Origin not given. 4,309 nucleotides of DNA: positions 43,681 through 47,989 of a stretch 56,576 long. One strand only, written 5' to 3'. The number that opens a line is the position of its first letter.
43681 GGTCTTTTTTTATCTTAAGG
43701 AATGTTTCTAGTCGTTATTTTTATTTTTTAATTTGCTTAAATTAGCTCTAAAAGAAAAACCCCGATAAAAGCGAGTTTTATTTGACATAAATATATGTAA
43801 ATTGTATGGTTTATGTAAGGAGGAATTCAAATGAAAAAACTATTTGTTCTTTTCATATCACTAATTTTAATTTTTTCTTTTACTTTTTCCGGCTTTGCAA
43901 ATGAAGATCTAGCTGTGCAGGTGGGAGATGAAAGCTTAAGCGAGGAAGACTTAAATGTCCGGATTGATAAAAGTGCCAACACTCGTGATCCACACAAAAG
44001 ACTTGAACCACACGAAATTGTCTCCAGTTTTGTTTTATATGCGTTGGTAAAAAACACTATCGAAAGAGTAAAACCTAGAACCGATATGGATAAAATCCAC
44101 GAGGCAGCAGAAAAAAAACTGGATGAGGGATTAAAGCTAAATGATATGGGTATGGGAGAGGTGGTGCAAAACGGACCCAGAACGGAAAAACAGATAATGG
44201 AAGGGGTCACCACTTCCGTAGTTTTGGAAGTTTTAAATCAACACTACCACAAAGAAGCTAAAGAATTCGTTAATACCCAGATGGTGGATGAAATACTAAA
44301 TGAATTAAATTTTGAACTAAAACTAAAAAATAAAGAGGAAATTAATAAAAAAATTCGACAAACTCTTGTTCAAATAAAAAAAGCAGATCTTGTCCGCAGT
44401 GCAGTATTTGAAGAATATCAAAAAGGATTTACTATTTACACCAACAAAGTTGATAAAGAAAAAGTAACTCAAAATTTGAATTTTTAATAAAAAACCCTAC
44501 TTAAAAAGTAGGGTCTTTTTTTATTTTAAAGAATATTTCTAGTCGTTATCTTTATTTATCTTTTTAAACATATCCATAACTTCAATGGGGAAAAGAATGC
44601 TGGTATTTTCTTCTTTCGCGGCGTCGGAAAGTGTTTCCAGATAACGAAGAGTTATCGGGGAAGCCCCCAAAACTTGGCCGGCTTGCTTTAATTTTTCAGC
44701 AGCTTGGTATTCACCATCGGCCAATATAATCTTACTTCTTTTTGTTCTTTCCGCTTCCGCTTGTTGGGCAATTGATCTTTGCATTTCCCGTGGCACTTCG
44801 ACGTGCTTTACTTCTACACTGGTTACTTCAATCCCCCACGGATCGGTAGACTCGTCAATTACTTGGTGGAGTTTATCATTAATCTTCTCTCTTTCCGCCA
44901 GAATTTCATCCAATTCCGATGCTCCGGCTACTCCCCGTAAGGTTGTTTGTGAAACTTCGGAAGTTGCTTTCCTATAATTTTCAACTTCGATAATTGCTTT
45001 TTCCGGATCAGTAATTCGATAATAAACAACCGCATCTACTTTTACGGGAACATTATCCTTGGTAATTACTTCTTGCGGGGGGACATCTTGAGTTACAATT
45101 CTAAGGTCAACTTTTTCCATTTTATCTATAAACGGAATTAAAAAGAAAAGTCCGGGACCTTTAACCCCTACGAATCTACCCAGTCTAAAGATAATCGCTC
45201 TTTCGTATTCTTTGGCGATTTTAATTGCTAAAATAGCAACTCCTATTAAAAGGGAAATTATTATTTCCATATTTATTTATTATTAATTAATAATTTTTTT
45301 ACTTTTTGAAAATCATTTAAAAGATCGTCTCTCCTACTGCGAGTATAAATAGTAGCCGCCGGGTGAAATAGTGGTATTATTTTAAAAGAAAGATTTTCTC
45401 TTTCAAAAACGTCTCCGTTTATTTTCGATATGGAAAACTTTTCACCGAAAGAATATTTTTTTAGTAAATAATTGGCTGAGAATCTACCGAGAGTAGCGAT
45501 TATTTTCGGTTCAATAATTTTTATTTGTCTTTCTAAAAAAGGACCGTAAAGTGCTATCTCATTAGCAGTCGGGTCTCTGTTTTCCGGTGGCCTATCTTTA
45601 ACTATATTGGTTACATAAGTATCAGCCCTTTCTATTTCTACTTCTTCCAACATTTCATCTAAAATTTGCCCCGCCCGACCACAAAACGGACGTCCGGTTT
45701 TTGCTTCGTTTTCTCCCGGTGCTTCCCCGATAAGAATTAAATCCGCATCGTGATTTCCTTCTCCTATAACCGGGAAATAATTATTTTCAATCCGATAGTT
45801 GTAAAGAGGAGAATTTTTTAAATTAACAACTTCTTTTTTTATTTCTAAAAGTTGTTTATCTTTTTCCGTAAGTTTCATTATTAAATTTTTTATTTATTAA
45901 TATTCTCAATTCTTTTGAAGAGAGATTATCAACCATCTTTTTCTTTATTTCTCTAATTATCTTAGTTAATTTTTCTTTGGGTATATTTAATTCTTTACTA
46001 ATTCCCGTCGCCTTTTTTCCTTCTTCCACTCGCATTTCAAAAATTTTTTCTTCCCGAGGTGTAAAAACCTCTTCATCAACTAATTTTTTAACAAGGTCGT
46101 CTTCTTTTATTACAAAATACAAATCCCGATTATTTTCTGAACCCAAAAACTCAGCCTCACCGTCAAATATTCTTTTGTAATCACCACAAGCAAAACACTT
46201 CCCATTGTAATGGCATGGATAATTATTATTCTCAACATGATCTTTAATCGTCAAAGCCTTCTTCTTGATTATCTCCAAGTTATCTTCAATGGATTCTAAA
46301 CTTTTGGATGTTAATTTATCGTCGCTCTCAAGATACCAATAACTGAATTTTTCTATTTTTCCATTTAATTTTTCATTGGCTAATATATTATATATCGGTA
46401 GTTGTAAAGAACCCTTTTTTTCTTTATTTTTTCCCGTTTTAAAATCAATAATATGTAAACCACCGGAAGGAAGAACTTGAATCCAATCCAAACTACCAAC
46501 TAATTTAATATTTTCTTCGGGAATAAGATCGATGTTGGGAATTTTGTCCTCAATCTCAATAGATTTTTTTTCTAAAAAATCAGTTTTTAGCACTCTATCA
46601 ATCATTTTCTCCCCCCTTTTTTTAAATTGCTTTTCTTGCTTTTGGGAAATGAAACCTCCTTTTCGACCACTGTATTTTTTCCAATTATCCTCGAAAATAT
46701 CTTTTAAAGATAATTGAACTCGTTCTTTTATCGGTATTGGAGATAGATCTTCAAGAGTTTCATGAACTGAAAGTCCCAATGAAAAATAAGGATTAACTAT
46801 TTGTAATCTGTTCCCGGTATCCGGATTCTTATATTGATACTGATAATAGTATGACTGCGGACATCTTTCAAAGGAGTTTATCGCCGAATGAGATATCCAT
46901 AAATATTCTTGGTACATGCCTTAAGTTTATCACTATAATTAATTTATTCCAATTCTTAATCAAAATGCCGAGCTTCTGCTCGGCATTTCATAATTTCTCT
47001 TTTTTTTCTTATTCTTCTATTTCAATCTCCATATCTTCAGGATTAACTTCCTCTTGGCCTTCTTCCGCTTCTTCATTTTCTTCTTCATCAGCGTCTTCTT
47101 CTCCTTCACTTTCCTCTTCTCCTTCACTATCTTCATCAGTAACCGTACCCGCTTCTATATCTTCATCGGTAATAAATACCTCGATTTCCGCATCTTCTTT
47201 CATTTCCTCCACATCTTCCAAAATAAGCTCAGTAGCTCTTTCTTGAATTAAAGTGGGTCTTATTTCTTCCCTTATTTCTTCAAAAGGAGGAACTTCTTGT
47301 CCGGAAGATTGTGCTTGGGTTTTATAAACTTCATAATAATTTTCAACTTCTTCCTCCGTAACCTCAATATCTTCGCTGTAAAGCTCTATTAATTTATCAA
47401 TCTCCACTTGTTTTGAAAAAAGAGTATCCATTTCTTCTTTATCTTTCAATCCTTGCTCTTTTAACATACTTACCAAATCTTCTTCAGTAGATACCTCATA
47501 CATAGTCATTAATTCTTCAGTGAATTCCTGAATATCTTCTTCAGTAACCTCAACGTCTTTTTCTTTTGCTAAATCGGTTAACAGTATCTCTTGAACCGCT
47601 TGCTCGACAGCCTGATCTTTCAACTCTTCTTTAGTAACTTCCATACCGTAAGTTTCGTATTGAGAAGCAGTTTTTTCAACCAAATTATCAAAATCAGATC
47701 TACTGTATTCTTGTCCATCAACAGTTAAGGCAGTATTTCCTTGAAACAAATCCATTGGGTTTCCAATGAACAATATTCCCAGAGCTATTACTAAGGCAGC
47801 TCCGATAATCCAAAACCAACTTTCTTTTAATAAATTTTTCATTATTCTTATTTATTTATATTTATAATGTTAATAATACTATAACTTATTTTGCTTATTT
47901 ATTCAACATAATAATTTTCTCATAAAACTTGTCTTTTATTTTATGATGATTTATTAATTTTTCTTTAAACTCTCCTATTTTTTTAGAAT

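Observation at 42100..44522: Tandem triplication of a complete promoter-RBS-secreted protein-terminator cassette with exact 827-bp period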

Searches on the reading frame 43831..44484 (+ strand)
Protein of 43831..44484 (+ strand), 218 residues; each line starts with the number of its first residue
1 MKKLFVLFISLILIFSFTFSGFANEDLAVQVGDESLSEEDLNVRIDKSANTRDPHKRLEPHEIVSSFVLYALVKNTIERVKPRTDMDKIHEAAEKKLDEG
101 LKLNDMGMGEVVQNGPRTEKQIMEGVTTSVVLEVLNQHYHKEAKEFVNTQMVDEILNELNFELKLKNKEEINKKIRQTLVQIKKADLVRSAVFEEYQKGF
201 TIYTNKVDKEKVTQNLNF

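Call 8: search_protein_families(library=pfam, proteins=[window:43831-44484:+], max_evalue=1)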
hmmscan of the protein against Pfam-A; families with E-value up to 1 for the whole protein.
window:43831-44484:+ (218 aa): 2 families
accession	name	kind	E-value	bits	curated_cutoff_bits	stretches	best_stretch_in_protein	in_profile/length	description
PF07592.17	DDE_Tnp_ISAZ013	-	0.033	13.7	26.9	1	127-185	24-77/308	Rhodopirellula transposase DDE domain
PF17431.7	YpmT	-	0.15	12.5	25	1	1-28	1-28/60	Uncharacterized YmpT-like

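Call 9: search_protein_families(library=ncbifam, proteins=[window:43831-44484:+], max_evalue=1)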
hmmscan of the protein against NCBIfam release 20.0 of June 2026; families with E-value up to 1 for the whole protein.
window:43831-44484:+ (218 aa): 3 families
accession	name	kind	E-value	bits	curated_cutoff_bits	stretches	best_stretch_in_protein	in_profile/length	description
NF053838.1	hit_Bd0108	equivalog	0.052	14.1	40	1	1-27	1-25/94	predatory lifecycle switch protein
TIGR04353.1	PqqD_rel_X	equivalog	0.076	14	35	0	152-189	37-74/74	HPr-rel-A system PqqD family peptide chaperone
TIGR03058.1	rpt_csmH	equivalog_domain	0.092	12.6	60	1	121-130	16-25/27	chlorosome envelope protein H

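Call 57: search_protein_families(library=phrogs, proteins=[window:43831-44484:+], max_evalue=0.01)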
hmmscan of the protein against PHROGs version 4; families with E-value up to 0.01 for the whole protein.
window:43831-44484:+ (218 aa): 0 families

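Call 58: search_protein_families(library=padloc, proteins=[window:43831-44484:+], max_evalue=0.01)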
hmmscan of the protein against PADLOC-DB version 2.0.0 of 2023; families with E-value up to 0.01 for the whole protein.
window:43831-44484:+ (218 aa): 0 families

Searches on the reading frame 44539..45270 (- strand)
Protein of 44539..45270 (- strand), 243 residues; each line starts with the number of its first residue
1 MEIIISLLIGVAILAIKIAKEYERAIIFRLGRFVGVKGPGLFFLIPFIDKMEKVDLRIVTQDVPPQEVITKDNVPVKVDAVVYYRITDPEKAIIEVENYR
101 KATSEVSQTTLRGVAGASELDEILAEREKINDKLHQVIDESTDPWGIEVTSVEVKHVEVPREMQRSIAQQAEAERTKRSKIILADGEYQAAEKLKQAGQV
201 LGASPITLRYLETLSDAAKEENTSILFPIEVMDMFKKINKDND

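Call 8: search_protein_families(library=pfam, proteins=[window:44539-45267:-], max_evalue=1)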
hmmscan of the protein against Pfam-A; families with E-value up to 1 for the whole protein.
window:44539-45267:- (242 aa): 2 families
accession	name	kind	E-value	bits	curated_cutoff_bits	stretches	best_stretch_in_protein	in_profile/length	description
PF01145.31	Band_7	-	2.1e-42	145.6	23.6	1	17-185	2-174/176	SPFH domain / Band 7 family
PF13421.11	Band_7_1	-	0.00023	21.3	24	1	112-170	147-207/211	SPFH domain-Band 7 family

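Call 78: find_encoding_contigs(protein=window:44539-45270:-, flank=6000, max_places=10)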
Protein window:44539-45270:- (243 aa): no gene with exactly this product is on record in the collection.

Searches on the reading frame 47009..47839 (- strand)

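Call 8: search_protein_families(library=pfam, proteins=[window:47009-47839:-], max_evalue=1)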
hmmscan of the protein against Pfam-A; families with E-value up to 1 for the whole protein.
window:47009-47839:- (276 aa): 4 families
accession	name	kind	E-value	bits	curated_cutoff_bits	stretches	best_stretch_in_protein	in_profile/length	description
PF13623.11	SurA_N_2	-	9e-12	45.5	28.5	1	9-111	13-122/145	SurA-like N-terminal domain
PF13624.11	SurA_N_3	-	4e-10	40.2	27.2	1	7-135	11-147/162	SurA-like N-terminal domain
PF05698.19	Trigger_C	-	1.1e-06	29.3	22.7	1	58-139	58-151/162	Bacterial trigger factor protein (TF) C-terminus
PF09312.16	SurA_N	-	0.00053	20.6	30.8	2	45-132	13-100/118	SurA N-terminal domain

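Call 9: search_protein_families(library=ncbifam, proteins=[window:47009-47839:-], max_evalue=1)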
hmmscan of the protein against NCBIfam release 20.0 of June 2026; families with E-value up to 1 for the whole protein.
window:47009-47839:- (276 aa): 4 families
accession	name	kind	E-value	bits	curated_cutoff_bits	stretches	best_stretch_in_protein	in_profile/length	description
NF000809.0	PRK00059.1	equivalog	4e-11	42.9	303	2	39-182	40-196/336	peptidylprolyl isomerase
TIGR00115.1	tig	equivalog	5.2e-06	25.6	180.2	1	52-143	303-404/410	trigger factor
NF045756.1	MPN555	equivalog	0.0045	16.9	200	1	67-208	45-173/179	MPN555 family protein chaperone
NF053712.1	repair_DEAH_YoaA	equivalog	0.043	12.5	680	1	37-178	233-369/630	DNA repair helicase YoaA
